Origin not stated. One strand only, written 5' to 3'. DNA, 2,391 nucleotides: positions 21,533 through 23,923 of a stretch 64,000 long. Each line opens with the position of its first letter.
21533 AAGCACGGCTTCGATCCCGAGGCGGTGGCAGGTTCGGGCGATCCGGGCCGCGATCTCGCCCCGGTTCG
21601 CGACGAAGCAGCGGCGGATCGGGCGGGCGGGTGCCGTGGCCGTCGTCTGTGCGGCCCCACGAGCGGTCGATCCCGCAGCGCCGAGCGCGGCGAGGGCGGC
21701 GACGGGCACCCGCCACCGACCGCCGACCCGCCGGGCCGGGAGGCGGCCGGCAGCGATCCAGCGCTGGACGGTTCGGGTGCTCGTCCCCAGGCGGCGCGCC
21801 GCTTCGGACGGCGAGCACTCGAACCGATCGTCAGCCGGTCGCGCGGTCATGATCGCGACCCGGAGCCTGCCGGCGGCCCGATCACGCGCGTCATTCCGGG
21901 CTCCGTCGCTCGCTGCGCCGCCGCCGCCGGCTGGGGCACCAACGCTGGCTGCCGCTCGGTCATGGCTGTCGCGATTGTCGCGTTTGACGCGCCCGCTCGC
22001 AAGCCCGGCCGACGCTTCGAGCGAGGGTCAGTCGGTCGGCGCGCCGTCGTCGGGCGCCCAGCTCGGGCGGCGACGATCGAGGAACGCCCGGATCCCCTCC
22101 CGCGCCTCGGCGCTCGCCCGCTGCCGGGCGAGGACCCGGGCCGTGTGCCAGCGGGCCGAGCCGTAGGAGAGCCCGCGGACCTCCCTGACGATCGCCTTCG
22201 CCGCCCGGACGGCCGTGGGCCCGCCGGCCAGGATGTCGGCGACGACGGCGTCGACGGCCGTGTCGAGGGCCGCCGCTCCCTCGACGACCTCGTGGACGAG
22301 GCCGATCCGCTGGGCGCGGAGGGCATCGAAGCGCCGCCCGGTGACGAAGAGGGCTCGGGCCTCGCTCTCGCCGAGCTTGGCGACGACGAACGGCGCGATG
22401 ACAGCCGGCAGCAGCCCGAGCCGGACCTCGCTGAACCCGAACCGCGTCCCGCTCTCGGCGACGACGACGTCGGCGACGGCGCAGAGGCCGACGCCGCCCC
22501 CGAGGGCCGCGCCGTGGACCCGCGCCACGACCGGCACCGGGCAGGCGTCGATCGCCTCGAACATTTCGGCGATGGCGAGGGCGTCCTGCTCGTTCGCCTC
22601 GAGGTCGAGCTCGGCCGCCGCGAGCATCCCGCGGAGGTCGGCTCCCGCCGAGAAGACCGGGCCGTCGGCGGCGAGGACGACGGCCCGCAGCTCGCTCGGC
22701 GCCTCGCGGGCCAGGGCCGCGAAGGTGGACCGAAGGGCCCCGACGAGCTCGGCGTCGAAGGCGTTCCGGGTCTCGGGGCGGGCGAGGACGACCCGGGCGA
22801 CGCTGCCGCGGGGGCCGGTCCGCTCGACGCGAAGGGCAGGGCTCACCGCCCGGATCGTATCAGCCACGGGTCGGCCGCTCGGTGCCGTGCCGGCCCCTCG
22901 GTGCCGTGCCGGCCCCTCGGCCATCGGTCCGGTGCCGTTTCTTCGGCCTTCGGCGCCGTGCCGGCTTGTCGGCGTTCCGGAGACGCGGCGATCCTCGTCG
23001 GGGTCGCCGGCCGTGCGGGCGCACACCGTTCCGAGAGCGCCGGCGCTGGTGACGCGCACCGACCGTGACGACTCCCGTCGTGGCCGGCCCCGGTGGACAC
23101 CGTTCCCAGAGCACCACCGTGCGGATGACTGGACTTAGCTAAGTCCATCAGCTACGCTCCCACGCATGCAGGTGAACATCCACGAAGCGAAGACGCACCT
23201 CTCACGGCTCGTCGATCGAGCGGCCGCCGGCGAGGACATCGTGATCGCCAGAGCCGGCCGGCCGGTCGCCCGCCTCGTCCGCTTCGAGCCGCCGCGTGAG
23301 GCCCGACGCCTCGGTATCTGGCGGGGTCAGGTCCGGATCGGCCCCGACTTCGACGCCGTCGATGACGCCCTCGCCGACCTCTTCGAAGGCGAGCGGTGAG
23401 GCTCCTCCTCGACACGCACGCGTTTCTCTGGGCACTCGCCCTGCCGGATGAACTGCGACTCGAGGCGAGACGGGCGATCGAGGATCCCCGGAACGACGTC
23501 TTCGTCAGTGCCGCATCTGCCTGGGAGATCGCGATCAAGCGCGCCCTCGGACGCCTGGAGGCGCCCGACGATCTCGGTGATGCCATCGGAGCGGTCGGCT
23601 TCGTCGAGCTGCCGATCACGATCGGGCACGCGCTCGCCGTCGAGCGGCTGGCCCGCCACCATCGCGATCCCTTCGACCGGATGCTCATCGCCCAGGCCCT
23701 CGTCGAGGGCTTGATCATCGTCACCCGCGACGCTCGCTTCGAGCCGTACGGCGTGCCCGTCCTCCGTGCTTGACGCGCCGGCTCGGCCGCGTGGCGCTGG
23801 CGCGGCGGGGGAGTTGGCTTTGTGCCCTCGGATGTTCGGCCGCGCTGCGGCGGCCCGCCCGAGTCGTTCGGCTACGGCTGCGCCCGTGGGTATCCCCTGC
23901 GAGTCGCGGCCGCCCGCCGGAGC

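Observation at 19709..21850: Biotin-carboxylase subunit of the leucine-catabolic methylcrotonyl-CoA carboxylase carries an in-frame N-terminal MerR/excisionase-type HTH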

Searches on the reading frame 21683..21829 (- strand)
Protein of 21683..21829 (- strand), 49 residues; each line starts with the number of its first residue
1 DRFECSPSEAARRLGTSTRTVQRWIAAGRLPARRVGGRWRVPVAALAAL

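Call 23: find_related_loci(query=A2, collection=metagenome_contigs, flank=10000)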
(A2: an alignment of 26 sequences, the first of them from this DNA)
Query A2 (49 aa) in metagenome_contigs; peptide patterns used: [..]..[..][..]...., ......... (x = any residue, [..] = any of these).
600 stretches matched a pattern (row limit reached: there are more); 133 encode a relative of the query (tblastn E <= 1e-3); the best 80 are kept; 80 distinct loci.
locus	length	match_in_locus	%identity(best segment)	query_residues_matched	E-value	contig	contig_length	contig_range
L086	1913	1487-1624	78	4-49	4e-19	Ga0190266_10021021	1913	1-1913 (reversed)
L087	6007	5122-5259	80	4-49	5e-19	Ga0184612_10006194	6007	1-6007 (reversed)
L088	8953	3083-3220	78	4-49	5e-19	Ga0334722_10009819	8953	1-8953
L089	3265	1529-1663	80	4-48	9e-19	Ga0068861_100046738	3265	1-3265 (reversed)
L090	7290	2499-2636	76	4-49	1e-18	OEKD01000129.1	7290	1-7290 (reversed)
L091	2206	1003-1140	76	4-49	1e-18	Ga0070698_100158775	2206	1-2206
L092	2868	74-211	78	4-49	1e-18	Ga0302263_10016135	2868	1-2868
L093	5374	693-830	78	4-49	1e-18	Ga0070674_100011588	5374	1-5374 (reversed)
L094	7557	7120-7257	78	4-49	2e-18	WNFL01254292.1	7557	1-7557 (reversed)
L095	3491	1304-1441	76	4-49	2e-18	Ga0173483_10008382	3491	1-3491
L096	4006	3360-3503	75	2-49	2e-18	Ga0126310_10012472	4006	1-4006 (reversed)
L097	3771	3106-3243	76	4-49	2e-18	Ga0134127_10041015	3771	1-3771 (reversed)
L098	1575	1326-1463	74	4-49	2e-18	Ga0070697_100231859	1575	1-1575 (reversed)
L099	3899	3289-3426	78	4-49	2e-18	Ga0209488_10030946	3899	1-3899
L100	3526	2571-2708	74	4-49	3e-18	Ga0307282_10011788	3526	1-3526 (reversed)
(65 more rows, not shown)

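Call 34: search_solved_structures(query=A2, max_evalue=1, show_alignments=3)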
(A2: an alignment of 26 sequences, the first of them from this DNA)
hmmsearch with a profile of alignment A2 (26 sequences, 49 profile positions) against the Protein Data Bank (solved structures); distinct sequences matched with E-value up to 1: 11.
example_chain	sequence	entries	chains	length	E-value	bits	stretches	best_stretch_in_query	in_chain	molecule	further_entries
4j2n_A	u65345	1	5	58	1.1e-06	31.6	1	6-48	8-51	Gp37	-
5i41_B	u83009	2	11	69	1.7e-05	27.8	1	9-34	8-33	Chromosome-anchoring protein RacA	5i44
7lw0_A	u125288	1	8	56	0.0032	20.5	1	4-37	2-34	Terminase small subunit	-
1j9i_A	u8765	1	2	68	0.0053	19.8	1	4-37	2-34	TERMINASE SMALL SUBUNIT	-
6amk_A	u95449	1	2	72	0.0065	19.5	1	5-39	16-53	Putative DNA-binding protein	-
6ama_A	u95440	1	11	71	0.0068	19.5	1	5-40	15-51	Putative DNA-binding protein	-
6hn7_B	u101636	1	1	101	0.0074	19.4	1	4-37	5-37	Terminase small subunit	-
4lhf_A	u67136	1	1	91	0.015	18.4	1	4-31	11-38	Regulatory protein cox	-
3bd1_A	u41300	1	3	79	0.037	17.1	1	7-45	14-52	Cro protein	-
5w8y_A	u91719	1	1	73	0.2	14.8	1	7-34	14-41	protein XPH1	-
5xe2_A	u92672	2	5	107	0.86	12.7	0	10-28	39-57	Endoribonuclease MazF4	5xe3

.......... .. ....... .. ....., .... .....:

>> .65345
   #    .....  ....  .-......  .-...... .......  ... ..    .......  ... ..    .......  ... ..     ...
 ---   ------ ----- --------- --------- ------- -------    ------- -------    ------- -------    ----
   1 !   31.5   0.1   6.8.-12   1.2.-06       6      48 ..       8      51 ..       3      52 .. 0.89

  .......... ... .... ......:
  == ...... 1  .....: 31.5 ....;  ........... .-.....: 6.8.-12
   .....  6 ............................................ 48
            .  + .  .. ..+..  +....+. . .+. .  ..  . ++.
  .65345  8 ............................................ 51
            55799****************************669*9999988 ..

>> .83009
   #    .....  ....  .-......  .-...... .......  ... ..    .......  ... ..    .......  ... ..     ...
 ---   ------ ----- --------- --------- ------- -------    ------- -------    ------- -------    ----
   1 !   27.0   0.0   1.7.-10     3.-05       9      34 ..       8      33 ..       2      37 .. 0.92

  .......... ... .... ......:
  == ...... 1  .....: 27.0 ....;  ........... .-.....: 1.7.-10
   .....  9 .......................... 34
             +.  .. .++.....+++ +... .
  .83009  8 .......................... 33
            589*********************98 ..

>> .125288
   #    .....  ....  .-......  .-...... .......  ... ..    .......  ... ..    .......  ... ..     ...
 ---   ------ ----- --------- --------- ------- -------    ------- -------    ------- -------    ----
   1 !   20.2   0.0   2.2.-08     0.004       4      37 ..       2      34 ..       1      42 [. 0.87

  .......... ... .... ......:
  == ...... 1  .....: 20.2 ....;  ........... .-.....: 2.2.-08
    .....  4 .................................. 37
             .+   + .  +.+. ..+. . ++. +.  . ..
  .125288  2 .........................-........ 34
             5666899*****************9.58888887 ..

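Call 64: predict_structure(alignment_id=A2)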
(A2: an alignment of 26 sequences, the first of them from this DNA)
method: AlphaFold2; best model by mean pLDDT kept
length: 49 residues; sequences in the alignment: 26
mean_pLDDT: 92.7   pTM: 0.72
mean pLDDT of the five models: 92.7, 92.2, 91.4, 90.9, 90.6
residues with pLDDT >= 90: 43; 70-90: 4; 50-70: 1; < 50: 1
segments of 3 or more residues with pLDDT < 50: none
pLDDT, mean of each block of 10 residues (from residue 1): 87 97 96 93 90
secondary structure, 60 per line:
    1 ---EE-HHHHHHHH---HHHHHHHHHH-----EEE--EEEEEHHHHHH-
elements in order: H7-14 H18-27 E33-35 E38-42 H43-48

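Call 66: fold_search(model_id=the predicted structure, library=pdb)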
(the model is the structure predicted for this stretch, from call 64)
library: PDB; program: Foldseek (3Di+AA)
matches with E <= 10: 648; with E <= 0.001: 0
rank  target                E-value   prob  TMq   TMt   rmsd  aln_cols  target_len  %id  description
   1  4j2n_A                1.9e-03  1.00  0.88  0.80   1.7        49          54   41  Crystal Structure of mycobacteriophage Pukovnik Xis (released 2013-10-23)
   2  4j2n_C                3.1e-03  1.00  0.87  0.77   1.0        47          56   42  Crystal Structure of mycobacteriophage Pukovnik Xis (released 2013-10-23)
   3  6ama_B                4.6e-03  1.00  0.81  0.74   1.3        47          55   36  Structure of S. coelicolor/S. venezuelae BldC-smeA-ssfA complex to 3.09 Angstrom (released 2018-03-28)
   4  6ama_A                6.1e-03  1.00  0.83  0.76   1.2        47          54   36  Structure of S. coelicolor/S. venezuelae BldC-smeA-ssfA complex to 3.09 Angstrom (released 2018-03-28)
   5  6amk_A                6.5e-03  1.00  0.81  0.77   1.3        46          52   35  Structure of Streptomyces venezuelae BldC-whiI opt complex (released 2018-03-28)
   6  6ama_Y                8.0e-03  1.00  0.81  0.71   1.2        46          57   35  Structure of S. coelicolor/S. venezuelae BldC-smeA-ssfA complex to 3.09 Angstrom (released 2018-03-28)
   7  6ama_P                9.8e-03  1.00  0.82  0.73   1.3        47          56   36  Structure of S. coelicolor/S. venezuelae BldC-smeA-ssfA complex to 3.09 Angstrom (released 2018-03-28)
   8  5i44_B                1.2e-02  1.00  0.77  0.58   1.6        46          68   30  Structure of RacA-DNA complex; P21 form (released 2016-05-04)
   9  6amk_B                1.5e-02  1.00  0.81  0.78   1.2        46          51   35  Structure of Streptomyces venezuelae BldC-whiI opt complex (released 2018-03-28)
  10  5i44_A                1.6e-02  1.00  0.77  0.59   1.7        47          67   30  Structure of RacA-DNA complex; P21 form (released 2016-05-04)
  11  6ama_H                1.7e-02  1.00  0.82  0.74   1.2        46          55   35  Structure of S. coelicolor/S. venezuelae BldC-smeA-ssfA complex to 3.09 Angstrom (released 2018-03-28)
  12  8dgl_B                2.1e-02  1.00  0.80  0.59   1.5        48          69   23  Crystal Structure of the RdfS Excisionase (released 2022-10-05)
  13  5i44_I                2.2e-02  1.00  0.75  0.59   1.5        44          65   32  Structure of RacA-DNA complex; P21 form (released 2016-05-04)
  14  5i44_K                3.1e-02  1.00  0.75  0.59   1.7        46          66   30  Structure of RacA-DNA complex; P21 form (released 2016-05-04)
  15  5i41                  3.3e-02  1.00  0.75  0.57   1.7        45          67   31  Structure of the apo RacA DNA binding domain (released 2016-05-04)
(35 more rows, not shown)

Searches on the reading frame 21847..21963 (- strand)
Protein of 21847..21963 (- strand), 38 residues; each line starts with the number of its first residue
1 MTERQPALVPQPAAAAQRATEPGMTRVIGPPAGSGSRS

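Call 48: search_protein_families(library=pfam, proteins=[window:21847-21963:-], max_evalue=1)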
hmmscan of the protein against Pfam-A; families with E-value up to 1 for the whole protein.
window:21847-21963:- (38 aa): 0 families

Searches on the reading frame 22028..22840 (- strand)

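Call 49: search_protein_families(library=ncbifam, proteins=[window:22028-22840:-], max_evalue=0.00001)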
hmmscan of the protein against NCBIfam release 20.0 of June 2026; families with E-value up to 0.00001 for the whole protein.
window:22028-22840:- (270 aa): 71 families (the best 25 are shown)
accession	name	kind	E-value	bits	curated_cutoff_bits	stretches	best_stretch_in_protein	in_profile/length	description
NF005675.0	PRK07468.1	equivalog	7.6e-70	235.6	350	1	11-262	13-260/262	crotonase/enoyl-CoA hydratase family protein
NF004227.0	PRK05674.1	equivalog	7.8e-61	206.1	426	1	9-265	12-265/271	gamma-carboxygeranoyl-CoA hydratase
NF006008.0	PRK08139.1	equivalog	4.9e-49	167.2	313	1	11-262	18-264/266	enoyl-CoA hydratase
NF005879.0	PRK07827.1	equivalog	3.4e-48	164.1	283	1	11-262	14-260/261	enoyl-CoA hydratase family protein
NF051848.1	EnCoAHydtEchA19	equivalog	1.8e-46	158.8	400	1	11-262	7-256/258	enoyl-CoA hydratase EchA19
NF042430.2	EnCoAhydt_DpgD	equivalog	5.9e-41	140.6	400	1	11-262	4-256/258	enoyl-CoA-hydratase DpgD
NF046063.1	oxepin_alt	equivalog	1.2e-39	136.3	300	1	11-259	7-253/254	oxepin-CoA hydrolase, alternative type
NF006007.0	PRK08138.1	subfamily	7.1e-39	133.7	355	1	8-261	12-258/261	enoyl-CoA hydratase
NF004795.0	PRK06143.1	subfamily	4.6e-37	127.9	283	1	12-258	17-258/260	enoyl-CoA hydratase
NF006566.0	PRK09076.1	subfamily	2e-36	126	286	1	11-262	12-258/260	enoyl-CoA hydratase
NF004781.0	PRK06127.1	subfamily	3.2e-36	125.4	291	1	11-261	18-266/269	enoyl-CoA hydratase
NF004794.0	PRK06142.1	equivalog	1.6e-35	123.1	308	1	11-261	13-270/273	crotonase/enoyl-CoA hydratase family protein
NF005073.0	PRK06495.1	subfamily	6.7e-35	120.6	296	1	13-261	13-254/257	enoyl-CoA hydratase/isomerase family protein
NF006699.0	PRK09245.1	subfamily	1.5e-34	119.5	354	1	11-261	10-263/266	crotonase/enoyl-CoA hydratase family protein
NF007239.0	PRK09674.1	equivalog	1.7e-34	119.4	371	1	12-261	12-254/257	2,3-dehydroadipyl-CoA hydratase PaaF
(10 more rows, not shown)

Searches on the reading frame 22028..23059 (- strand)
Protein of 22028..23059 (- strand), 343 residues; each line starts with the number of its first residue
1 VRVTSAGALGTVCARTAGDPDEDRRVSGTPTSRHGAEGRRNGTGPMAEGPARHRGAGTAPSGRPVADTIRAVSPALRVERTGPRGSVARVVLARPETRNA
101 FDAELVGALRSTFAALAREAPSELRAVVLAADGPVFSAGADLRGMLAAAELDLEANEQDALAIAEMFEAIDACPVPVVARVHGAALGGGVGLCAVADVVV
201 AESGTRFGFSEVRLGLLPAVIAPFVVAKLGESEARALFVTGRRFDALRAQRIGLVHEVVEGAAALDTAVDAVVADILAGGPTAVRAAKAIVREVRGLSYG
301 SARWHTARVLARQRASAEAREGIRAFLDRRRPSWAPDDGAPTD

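Call 3: search_protein_families(library=pfam, proteins=[window:22028-23059:-], max_evalue=0.01)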
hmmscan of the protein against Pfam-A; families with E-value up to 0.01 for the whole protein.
window:22028-23059:- (343 aa): 3 families
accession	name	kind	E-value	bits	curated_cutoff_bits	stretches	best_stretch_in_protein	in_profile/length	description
PF00378.25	ECH_1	-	1.9e-42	145.8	27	1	85-335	4-249/251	Enoyl-CoA hydratase/isomerase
PF16113.10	ECH_2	-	2.4e-26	93.5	27.2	1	88-262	2-175/335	Enoyl-CoA hydratase/isomerase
PF17253.7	DUF5320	-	0.0045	18.6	27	0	39-62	3-26/99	Family of unknown function (DUF5320)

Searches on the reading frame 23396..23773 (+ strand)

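Call 21: search_protein_families(library=pfam, proteins=[window:23396-23773:+], max_evalue=0.001)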
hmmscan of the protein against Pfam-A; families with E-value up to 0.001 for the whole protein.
window:23396-23773:+ (125 aa): 1 family
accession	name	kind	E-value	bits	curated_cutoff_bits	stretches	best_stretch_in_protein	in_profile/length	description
PF01850.27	PIN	-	2.2e-18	67.4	23.6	1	4-116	2-115/120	PIN domain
